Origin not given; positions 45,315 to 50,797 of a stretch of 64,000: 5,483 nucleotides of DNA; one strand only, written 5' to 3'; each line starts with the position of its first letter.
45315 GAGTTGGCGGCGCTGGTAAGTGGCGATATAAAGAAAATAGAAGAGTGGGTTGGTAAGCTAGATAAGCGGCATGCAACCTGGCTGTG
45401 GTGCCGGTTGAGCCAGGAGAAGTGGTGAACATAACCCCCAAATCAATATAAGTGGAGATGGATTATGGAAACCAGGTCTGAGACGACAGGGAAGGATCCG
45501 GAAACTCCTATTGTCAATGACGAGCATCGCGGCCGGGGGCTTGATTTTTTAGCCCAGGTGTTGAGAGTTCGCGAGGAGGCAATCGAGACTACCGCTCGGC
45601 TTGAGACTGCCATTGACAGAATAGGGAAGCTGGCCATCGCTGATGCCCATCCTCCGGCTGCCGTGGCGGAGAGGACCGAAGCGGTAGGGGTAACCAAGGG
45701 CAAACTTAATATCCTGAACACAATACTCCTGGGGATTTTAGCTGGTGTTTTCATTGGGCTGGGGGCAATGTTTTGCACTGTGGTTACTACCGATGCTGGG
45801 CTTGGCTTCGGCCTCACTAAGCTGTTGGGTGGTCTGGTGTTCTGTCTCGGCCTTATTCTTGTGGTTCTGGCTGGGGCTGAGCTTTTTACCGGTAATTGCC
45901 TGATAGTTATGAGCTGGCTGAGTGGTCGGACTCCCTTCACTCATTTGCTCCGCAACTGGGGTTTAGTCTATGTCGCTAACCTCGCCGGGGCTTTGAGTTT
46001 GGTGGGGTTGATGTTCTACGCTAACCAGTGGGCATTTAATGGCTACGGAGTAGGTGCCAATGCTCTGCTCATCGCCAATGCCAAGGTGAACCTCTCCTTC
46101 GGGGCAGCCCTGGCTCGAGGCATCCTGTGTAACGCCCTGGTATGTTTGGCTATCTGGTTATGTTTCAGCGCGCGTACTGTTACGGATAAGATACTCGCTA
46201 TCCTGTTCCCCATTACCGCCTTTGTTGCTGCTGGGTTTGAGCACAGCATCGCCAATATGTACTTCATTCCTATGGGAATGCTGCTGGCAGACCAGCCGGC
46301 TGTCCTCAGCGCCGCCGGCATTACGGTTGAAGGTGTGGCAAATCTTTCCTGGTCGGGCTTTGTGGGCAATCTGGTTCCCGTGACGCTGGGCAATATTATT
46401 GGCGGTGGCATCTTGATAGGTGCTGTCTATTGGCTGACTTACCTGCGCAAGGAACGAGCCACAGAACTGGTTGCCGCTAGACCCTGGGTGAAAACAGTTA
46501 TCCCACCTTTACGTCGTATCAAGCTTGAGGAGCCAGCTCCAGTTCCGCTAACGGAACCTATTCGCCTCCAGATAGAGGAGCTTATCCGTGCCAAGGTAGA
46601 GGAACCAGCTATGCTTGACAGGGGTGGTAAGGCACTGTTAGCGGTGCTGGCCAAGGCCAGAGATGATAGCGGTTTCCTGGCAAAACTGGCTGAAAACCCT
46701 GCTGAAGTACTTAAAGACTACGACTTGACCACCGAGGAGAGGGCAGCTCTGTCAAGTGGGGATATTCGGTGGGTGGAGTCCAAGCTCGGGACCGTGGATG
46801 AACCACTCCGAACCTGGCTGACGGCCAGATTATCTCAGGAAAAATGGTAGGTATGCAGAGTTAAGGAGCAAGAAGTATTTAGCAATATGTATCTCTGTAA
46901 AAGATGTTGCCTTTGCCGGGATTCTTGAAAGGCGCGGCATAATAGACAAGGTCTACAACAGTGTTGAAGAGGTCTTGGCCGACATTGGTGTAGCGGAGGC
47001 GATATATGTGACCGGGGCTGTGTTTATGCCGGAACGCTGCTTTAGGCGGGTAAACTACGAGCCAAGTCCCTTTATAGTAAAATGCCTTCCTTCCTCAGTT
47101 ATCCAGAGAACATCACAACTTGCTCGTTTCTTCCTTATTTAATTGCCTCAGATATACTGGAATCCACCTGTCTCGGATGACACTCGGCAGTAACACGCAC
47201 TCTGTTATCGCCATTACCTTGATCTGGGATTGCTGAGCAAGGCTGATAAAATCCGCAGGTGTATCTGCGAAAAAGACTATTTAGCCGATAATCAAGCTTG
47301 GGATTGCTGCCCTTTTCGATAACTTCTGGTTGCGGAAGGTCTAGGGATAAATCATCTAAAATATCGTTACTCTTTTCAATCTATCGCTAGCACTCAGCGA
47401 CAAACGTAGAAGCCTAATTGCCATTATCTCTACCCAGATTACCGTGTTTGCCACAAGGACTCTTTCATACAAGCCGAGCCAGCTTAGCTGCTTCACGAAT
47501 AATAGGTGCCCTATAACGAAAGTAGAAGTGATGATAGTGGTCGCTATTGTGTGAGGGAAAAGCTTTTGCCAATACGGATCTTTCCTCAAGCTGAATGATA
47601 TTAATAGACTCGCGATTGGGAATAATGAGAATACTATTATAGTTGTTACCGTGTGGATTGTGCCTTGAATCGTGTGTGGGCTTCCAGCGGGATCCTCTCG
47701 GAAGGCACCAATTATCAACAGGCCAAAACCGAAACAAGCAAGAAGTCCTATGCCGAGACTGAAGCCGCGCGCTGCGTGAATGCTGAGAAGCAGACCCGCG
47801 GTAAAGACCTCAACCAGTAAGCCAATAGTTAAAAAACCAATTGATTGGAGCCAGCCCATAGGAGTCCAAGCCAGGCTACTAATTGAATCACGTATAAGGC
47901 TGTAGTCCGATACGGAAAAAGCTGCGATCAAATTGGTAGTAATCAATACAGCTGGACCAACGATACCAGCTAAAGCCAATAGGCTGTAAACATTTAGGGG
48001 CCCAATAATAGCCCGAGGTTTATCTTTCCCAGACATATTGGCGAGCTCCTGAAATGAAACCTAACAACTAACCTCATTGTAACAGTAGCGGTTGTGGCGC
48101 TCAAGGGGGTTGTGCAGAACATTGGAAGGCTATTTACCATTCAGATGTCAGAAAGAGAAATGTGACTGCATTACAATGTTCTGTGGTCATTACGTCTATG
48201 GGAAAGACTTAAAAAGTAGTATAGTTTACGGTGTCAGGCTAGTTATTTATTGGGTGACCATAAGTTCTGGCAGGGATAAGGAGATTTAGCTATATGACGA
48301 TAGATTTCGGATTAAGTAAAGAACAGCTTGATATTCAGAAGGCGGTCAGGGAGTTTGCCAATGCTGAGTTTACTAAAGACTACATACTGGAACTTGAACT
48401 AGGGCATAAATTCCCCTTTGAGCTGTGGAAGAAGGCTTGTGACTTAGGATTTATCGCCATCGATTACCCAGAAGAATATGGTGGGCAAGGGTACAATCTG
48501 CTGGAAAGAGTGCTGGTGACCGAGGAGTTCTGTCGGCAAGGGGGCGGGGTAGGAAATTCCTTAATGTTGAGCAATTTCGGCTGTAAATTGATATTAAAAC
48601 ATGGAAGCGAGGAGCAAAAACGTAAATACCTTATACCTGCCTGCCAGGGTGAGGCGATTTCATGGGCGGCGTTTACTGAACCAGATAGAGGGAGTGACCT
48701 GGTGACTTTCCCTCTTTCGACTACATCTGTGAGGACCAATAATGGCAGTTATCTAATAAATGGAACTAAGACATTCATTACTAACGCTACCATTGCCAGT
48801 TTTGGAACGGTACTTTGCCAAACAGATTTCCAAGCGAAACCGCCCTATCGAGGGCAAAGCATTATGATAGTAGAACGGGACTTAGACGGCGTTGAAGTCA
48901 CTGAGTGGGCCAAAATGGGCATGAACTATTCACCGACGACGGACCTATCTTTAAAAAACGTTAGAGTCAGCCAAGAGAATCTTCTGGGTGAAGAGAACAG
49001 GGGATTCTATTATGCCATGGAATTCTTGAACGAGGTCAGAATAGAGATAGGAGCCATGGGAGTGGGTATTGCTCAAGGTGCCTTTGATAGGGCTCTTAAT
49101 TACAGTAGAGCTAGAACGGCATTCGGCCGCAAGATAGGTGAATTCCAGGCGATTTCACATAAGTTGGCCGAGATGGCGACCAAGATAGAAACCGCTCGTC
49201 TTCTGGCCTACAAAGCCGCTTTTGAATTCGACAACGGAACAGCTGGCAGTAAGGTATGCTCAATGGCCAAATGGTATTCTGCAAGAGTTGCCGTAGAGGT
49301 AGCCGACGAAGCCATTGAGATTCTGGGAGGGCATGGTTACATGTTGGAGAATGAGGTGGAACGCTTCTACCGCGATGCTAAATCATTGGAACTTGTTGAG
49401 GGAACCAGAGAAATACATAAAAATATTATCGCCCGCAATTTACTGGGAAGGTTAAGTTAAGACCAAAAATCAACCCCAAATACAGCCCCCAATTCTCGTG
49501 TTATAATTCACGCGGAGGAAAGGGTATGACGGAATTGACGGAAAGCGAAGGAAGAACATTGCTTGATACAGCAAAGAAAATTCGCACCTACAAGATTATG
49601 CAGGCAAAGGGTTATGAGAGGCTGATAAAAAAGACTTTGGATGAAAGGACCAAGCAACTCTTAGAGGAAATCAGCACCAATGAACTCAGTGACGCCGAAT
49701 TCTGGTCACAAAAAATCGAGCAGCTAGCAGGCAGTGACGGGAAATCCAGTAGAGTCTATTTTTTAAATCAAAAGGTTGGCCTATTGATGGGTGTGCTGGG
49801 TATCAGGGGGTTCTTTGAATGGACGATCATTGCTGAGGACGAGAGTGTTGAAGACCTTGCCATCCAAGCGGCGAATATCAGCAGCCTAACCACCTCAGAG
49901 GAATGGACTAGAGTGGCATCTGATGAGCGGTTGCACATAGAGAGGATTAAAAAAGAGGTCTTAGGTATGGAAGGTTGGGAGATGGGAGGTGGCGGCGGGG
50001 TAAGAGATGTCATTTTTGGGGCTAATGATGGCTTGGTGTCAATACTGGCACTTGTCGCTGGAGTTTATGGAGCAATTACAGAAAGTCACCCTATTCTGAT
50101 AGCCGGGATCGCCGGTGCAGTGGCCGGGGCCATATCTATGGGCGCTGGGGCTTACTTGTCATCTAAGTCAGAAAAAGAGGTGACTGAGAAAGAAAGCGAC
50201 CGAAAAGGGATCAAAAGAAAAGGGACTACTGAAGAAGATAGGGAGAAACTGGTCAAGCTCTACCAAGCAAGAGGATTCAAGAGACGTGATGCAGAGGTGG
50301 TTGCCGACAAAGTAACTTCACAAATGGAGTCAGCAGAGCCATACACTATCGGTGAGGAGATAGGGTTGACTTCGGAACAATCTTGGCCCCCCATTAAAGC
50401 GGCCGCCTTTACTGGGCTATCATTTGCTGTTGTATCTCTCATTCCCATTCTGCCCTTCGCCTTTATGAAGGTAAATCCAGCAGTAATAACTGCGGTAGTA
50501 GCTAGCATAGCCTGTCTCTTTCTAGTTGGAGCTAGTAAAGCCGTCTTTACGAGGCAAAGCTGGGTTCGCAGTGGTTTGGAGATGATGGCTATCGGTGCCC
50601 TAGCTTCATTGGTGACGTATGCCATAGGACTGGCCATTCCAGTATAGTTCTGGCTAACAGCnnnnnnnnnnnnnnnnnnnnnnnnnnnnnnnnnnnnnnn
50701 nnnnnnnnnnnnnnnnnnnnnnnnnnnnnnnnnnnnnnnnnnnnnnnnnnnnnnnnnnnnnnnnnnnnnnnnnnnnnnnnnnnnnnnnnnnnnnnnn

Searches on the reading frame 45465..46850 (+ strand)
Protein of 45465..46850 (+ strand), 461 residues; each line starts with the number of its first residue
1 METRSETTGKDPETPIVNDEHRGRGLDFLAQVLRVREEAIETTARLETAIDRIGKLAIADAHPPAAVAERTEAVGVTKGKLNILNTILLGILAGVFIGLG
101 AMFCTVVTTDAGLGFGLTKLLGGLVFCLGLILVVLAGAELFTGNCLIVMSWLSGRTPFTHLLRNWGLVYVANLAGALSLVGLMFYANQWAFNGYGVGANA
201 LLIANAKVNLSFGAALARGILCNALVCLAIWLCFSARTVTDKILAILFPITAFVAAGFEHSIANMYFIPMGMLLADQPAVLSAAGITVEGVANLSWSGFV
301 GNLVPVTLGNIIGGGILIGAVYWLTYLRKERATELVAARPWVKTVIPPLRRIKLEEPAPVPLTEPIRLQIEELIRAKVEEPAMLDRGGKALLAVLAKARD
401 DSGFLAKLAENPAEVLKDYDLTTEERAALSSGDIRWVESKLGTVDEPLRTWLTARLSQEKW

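Call 13: search_protein_families(library=pfam, proteins=[window:45465-46850:+], max_evalue=0.00001)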
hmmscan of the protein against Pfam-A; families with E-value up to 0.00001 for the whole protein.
window:45465-46850:+ (461 aa): 1 family
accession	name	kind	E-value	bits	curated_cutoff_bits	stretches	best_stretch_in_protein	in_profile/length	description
PF01226.23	Form_Nir_trans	-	1.3e-74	251.1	34.6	1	67-324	2-240/240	Formate/nitrite transporter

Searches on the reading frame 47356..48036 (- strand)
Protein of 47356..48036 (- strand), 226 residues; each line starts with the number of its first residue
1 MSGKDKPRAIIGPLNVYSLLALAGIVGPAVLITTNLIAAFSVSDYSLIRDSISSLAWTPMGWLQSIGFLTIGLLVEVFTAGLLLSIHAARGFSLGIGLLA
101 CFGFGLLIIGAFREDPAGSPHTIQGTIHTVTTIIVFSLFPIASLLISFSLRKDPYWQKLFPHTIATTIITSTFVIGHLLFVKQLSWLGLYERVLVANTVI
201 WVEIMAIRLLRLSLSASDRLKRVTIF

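Call 13: search_protein_families(library=pfam, proteins=[window:47356-48036:-], max_evalue=0.00001)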
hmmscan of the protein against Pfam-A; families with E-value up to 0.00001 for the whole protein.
window:47356-48036:- (226 aa): 1 family
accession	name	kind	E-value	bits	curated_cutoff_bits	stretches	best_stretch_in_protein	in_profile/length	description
PF06197.19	DUF998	-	3.5e-27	95.7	30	1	25-207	1-183/184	Protein of unknown function (DUF998)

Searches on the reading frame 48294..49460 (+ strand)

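Call 13: search_protein_families(library=pfam, proteins=[window:48294-49460:+], max_evalue=0.00001)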
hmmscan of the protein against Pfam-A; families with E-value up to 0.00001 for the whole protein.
window:48294-49460:+ (388 aa): 5 families
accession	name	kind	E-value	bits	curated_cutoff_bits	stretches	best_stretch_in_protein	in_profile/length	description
PF00441.29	Acyl-CoA_dh_1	-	3.5e-53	180.2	22.4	1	235-384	1-150/150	Acyl-CoA dehydrogenase, C-terminal domain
PF02771.21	Acyl-CoA_dh_N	-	1.4e-29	103.2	22.9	1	8-120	1-113/113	Acyl-CoA dehydrogenase, N-terminal domain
PF02770.24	Acyl-CoA_dh_M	-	1e-21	77.3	33.3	1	126-223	3-97/97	Acyl-CoA dehydrogenase, middle domain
PF08028.16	Acyl-CoA_dh_2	-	3.3e-21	76.4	22.7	1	252-364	3-125/134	Acyl-CoA dehydrogenase, C-terminal domain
PF22924.1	ACOX_C_alpha1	-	5.3e-06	26.8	27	0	311-383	96-168/169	Acyl-CoA oxidase, C-alpha1 domain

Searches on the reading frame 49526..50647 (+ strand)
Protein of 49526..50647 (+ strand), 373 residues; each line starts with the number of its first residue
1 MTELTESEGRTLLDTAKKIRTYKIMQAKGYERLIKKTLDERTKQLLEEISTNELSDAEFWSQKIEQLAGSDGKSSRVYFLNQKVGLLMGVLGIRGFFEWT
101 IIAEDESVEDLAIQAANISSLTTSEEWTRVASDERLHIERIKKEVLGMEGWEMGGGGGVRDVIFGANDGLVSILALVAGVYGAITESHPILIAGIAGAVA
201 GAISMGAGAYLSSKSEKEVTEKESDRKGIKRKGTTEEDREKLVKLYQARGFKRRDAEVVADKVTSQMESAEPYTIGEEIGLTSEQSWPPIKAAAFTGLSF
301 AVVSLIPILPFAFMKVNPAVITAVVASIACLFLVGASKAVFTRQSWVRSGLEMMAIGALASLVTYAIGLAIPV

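Call 13: search_protein_families(library=pfam, proteins=[window:49526-50647:+], max_evalue=0.00001)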
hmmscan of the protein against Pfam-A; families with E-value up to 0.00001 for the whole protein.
window:49526-50647:+ (373 aa): 1 family
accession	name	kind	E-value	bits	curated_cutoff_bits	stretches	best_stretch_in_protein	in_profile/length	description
PF01988.24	VIT1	-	2.7e-60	204.3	28.1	1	159-368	1-213/214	VIT family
